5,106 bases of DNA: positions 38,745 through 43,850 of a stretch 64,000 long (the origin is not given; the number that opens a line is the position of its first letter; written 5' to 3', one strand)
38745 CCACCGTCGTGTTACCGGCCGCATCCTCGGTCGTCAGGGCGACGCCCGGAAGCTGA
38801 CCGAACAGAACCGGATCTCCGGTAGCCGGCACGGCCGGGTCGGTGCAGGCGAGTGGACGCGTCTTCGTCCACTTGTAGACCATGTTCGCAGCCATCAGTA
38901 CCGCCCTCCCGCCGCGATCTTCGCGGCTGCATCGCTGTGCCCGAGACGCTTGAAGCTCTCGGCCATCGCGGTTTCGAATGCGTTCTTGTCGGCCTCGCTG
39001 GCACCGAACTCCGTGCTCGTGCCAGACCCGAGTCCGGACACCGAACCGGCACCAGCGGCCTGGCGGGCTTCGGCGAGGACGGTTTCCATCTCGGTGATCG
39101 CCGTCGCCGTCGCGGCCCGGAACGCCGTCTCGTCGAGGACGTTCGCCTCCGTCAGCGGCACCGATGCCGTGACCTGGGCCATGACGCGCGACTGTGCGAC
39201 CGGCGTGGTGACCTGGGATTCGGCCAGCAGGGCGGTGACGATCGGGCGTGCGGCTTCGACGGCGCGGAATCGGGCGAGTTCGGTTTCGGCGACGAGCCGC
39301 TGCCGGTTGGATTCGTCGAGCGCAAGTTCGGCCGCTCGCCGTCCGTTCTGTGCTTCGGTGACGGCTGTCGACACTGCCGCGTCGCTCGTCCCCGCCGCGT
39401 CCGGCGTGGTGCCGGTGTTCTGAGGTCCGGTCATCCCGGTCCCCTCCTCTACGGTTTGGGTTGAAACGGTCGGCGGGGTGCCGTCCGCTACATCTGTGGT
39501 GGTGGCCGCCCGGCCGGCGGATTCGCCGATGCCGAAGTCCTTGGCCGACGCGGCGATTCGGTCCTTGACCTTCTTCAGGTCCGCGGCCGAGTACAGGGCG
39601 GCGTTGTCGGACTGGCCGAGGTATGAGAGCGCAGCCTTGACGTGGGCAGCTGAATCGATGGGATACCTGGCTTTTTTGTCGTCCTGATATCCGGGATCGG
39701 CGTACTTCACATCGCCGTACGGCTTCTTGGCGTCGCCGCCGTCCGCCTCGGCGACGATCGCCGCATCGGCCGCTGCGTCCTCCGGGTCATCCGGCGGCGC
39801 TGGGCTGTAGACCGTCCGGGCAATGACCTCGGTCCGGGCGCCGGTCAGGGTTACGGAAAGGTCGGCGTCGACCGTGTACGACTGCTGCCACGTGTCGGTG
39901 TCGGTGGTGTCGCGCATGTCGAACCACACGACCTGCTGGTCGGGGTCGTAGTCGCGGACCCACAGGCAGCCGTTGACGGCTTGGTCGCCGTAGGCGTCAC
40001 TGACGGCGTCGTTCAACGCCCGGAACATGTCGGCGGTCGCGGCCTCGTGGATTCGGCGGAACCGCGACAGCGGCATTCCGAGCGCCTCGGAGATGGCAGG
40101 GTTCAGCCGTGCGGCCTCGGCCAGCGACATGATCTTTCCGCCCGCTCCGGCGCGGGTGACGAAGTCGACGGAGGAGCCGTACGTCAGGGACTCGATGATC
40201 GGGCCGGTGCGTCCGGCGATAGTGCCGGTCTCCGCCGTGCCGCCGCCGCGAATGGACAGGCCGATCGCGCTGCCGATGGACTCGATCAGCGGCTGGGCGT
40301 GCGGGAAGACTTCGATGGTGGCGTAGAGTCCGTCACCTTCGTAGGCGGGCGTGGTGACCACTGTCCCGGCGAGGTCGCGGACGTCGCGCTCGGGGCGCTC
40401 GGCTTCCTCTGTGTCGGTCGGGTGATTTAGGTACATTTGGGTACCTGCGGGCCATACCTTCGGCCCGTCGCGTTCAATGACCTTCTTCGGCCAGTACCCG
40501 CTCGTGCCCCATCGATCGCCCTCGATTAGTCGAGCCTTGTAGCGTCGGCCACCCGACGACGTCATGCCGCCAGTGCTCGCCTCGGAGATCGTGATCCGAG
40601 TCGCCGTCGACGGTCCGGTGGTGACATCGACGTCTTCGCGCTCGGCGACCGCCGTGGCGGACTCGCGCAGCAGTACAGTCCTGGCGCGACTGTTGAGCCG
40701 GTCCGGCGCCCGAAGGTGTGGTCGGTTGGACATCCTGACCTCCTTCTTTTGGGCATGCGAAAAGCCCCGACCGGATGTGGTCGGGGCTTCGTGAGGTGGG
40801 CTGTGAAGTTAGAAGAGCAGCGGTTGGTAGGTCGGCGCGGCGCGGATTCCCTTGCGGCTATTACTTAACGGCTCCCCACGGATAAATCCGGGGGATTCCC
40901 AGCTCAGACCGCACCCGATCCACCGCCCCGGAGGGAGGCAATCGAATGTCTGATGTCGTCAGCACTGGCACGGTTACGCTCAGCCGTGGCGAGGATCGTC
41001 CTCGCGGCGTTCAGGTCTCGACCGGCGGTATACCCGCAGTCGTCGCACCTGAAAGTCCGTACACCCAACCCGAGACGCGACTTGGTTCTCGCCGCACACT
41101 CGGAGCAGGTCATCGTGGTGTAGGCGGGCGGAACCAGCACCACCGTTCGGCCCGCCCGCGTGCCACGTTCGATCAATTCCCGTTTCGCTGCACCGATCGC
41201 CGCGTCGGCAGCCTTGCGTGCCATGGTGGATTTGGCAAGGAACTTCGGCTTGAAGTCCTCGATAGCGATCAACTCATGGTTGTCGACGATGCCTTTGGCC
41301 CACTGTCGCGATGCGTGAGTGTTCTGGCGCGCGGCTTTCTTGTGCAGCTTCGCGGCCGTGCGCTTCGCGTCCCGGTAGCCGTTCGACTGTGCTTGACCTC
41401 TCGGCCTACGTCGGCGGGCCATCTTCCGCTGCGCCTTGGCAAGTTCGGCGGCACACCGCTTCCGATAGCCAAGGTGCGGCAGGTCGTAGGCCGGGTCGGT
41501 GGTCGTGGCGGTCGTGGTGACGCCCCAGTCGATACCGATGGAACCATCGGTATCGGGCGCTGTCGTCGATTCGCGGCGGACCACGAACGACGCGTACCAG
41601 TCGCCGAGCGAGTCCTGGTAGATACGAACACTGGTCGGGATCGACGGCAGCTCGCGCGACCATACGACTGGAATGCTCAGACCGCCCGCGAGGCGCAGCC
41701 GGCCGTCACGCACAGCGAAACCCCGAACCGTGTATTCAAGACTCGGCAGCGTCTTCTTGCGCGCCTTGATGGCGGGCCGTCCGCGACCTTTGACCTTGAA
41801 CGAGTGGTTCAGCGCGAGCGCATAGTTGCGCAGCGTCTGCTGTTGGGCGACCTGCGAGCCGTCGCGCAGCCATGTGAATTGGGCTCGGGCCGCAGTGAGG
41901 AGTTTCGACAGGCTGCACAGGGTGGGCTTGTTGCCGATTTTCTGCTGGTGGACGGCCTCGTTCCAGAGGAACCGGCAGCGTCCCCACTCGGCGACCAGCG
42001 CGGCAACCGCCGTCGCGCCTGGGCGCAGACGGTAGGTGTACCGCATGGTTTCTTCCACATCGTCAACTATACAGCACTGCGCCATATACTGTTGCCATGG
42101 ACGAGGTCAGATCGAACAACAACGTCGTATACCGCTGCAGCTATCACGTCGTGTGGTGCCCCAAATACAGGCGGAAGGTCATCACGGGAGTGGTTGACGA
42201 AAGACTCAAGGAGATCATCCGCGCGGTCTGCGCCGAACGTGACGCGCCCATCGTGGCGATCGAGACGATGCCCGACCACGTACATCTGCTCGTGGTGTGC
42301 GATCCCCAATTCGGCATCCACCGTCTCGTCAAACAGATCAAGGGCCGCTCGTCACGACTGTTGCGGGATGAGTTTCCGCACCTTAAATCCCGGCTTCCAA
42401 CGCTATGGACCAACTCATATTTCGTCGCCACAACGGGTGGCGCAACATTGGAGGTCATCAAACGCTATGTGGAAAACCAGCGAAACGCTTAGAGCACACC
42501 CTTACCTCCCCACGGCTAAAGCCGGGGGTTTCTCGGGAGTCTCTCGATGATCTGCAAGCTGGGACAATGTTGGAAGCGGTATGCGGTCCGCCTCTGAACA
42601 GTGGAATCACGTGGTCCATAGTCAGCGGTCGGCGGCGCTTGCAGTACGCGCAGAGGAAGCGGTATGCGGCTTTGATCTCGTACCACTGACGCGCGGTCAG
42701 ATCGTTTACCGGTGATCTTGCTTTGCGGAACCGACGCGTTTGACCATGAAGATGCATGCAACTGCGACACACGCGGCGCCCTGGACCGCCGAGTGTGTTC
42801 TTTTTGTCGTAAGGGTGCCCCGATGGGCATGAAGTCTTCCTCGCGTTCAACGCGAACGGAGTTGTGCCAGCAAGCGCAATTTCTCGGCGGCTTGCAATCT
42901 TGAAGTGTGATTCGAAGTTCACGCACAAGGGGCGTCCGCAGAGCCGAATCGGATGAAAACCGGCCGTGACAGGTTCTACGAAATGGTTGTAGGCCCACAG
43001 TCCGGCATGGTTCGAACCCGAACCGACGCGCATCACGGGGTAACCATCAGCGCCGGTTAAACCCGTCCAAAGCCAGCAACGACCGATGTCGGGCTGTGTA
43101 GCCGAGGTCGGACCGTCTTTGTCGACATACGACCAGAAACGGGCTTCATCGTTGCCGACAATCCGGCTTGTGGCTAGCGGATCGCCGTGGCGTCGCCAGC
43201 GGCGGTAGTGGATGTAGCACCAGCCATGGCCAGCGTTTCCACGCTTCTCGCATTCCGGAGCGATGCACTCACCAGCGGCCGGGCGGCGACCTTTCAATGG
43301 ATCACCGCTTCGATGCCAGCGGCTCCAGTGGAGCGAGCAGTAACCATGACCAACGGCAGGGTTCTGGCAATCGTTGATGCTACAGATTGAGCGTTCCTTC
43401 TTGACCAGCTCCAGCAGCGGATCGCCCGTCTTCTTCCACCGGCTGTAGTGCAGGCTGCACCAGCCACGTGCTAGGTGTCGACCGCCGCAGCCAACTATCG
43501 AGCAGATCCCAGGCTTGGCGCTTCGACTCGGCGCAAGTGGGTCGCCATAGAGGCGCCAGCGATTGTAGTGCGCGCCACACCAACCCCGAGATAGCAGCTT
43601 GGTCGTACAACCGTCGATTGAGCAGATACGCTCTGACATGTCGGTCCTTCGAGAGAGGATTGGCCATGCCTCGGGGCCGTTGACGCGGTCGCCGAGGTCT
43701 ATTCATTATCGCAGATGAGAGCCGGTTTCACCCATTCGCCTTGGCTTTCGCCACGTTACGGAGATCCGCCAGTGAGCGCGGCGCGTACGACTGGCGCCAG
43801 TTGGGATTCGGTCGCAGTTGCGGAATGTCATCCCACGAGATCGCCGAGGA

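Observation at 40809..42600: IS200/IS605 element precisely splits the last Zn-finger of the phage HNH endonuclease; excision would restore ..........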

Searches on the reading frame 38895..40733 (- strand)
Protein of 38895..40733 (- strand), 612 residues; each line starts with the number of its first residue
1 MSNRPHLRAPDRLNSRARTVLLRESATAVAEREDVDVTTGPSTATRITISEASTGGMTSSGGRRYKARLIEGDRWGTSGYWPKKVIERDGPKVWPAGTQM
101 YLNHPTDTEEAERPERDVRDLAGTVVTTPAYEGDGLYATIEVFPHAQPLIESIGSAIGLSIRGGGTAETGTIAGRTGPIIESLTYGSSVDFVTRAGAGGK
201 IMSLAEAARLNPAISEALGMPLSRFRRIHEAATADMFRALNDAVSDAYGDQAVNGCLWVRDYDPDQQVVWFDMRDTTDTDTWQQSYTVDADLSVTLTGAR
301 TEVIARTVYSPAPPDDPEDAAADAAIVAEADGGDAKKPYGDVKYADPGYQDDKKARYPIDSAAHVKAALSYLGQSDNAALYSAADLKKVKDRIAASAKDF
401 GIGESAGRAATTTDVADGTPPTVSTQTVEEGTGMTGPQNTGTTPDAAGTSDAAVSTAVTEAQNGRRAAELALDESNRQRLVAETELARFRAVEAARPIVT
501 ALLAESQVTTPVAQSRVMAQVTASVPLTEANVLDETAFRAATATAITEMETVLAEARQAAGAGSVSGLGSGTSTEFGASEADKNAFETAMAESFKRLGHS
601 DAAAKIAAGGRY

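Call 16: search_protein_families(library=phrogs, proteins=[window:38895-40733:-], max_evalue=0.00001)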
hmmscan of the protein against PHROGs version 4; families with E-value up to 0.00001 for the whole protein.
window:38895-40733:- (612 aa): 1 family
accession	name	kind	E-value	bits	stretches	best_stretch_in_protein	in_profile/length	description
phrog_15531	-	head and packaging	1e-26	95.4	1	58-210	17-170/324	head maturation protease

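Call 27: search_dna_similar(query=window:38895-40733:-, collection=phages, mode=protein, max_rows=15)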
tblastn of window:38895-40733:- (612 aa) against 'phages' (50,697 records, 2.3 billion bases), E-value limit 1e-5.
Records with a match: 28; places in all: 28; records where one place covers at least 80% of the query: 0.
Best place of each record, by identity: <60% 28.
By first word of the organism name: Streptomyces 7; Clavibacter 5; Curtobacterium 3; Arthrobacter 3; Brevibacterium 2; Glutamicibacter 2; Methanoculleus 2; Microcystis 1; Bacteriophage 1; Stenotrophomonas 1; and 1 more.
By host as written in the record: Streptomyces lividans JI 1326 4; - 2; Brevibacterium iodinum ATCC 15728 2; Arthrobacter globiformis NRRL B-2979 SEA 2; Streptomyces scabiei RL-34 2; Curtobacterium flaccumfaciens NRRL B-729 SEA 2; Methanoculleus bourgensis E02.3 2; Clavibacter michiganensis CN18-4 2; and 9 more.
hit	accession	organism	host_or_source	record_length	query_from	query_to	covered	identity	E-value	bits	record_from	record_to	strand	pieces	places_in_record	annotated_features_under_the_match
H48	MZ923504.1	Microcystis phage MinS1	Microcystis aeruginosa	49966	75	309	38%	39.8%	2e-20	102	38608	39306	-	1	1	hypothetical protein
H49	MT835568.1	Bacteriophage sp.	human fecal samples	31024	75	309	38%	37.1%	4e-27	123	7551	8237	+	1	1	record has no annotation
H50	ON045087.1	Stenotrophomonas virus Jojan60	Stenotrophomonas maltophilia Jojan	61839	43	309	44%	31.8%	4e-14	82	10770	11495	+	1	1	prohead core protein protease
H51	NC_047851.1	Brevibacterium phage LuckyBarnes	Brevibacterium iodinum ATCC 15728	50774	76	309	38%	36.1%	5e-25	117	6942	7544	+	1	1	head maturation protease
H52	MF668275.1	Brevibacterium phage LuckyBarnes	Brevibacterium iodinum ATCC 15728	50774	76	309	38%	36.1%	5e-25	117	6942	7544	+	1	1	capsid maturation protease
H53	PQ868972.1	Curtobacterium phage Yappy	Curtobacterium flaccumfaciens NRRL ...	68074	47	245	33%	41.4%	1e-30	134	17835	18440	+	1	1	55: capsid maturation protease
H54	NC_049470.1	Arthrobacter phage TripleJ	Arthrobacter globiformis NRRL B-2979 SEA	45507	75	309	38%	33.5%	1e-15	87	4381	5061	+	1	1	5: head maturation protease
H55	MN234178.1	Arthrobacter phage TripleJ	Arthrobacter globiformis NRRL B-2979 SEA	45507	75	309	38%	33.5%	1e-15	87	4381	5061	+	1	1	5: capsid maturation protease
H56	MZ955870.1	Glutamicibacter phage BIM BV-113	Glutamicibacter halophytocola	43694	76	309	38%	29.5%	4e-6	56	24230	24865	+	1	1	putative capsid maturation protease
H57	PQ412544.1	Streptomyces phage Quantum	Streptomyces lividans JI 1326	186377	65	208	24%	42.6%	4e-24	114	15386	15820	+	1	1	26: capsid maturation protease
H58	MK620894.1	Streptomyces phage Kradal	Streptomyces griseofuscus ATCC 23916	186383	65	208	24%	42.6%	4e-24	114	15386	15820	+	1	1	27: capsid maturation protease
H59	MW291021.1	Streptomyces phage EhyElimayoE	Streptomyces lividans JI 1326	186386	65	208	24%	42.6%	4e-24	114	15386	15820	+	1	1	27: capsid maturation protease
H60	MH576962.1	Streptomyces phage Satis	Streptomyces lividans JI 1326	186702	65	208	24%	42.6%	4e-24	114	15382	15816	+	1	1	27: capsid maturation protease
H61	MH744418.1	Streptomyces phage JustBecause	Streptomyces lividans JI 1326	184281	65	208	24%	41.9%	6e-24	113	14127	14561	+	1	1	23: capsid maturation protease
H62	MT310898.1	Streptomyces phage Kela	Streptomyces scabiei RL-34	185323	65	208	24%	41.9%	3e-23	111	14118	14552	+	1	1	23: capsid maturation protease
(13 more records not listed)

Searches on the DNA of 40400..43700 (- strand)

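Call 4: search_dna_similar(query=window:40400-43700:-, collection=phages, mode=near, max_rows=30)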
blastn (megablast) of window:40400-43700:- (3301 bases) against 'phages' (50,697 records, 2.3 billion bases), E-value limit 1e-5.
Records with a match: 2; places in all: 2; records where one place covers at least 80% of the query: 0.
Best place of each record, by identity: 90-95% 2.
By first word of the organism name: Gordonia 2.
By host as written in the record: Gordonia rubripertincta NRRL B-16540 SEA 2.
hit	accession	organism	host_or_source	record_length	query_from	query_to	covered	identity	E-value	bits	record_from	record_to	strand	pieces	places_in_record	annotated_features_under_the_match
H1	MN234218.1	Gordonia phage Powerball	Gordonia rubripertincta NRRL B-16540 SEA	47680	1158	1202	1%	93.5%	3e-8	68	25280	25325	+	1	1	none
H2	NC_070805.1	Gordonia phage Powerball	Gordonia rubripertincta NRRL B-16540 SEA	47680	1158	1202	1%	93.5%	3e-8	68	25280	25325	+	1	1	none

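Call 39: get_annotated_region(hit=H1, flank=2500)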
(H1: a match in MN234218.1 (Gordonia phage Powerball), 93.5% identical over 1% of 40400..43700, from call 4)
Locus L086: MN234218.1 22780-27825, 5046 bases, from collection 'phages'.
description: Gordonia phage Powerball, complete genome.
organism: Gordonia phage Powerball (NCBI taxid 2599847)
taxonomy: Viruses; Duplodnaviria; Heunggongvirae; Uroviricota; Caudoviricetes; Powerballvirus; Powerballvirus powerball
host: Gordonia rubripertincta NRRL B-16540 SEA; source: soil; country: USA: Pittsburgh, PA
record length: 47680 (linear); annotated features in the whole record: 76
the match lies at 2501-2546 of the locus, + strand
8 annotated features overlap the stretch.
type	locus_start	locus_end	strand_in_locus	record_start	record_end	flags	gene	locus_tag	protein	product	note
CDS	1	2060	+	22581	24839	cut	26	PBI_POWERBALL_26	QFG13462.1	minor tail protein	-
CDS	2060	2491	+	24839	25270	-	27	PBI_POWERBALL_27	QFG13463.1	hypothetical protein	-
CDS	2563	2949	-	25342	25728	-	28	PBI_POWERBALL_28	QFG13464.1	HicB-like antitoxin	antitoxin in toxin/antitoxin system, HicB-like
CDS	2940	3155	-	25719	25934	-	29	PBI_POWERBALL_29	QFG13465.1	HicA-like toxin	toxin in toxin/antitoxin system, HicA-like; toxin in toxin/antitoxin system, HicA-like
CDS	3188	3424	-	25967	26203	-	30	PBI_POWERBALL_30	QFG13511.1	hypothetical protein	-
CDS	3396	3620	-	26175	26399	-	31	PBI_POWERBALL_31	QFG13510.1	hypothetical protein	-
CDS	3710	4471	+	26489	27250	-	32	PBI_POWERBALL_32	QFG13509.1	exonuclease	-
CDS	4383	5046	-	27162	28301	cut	33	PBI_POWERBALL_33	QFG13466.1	hypothetical protein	-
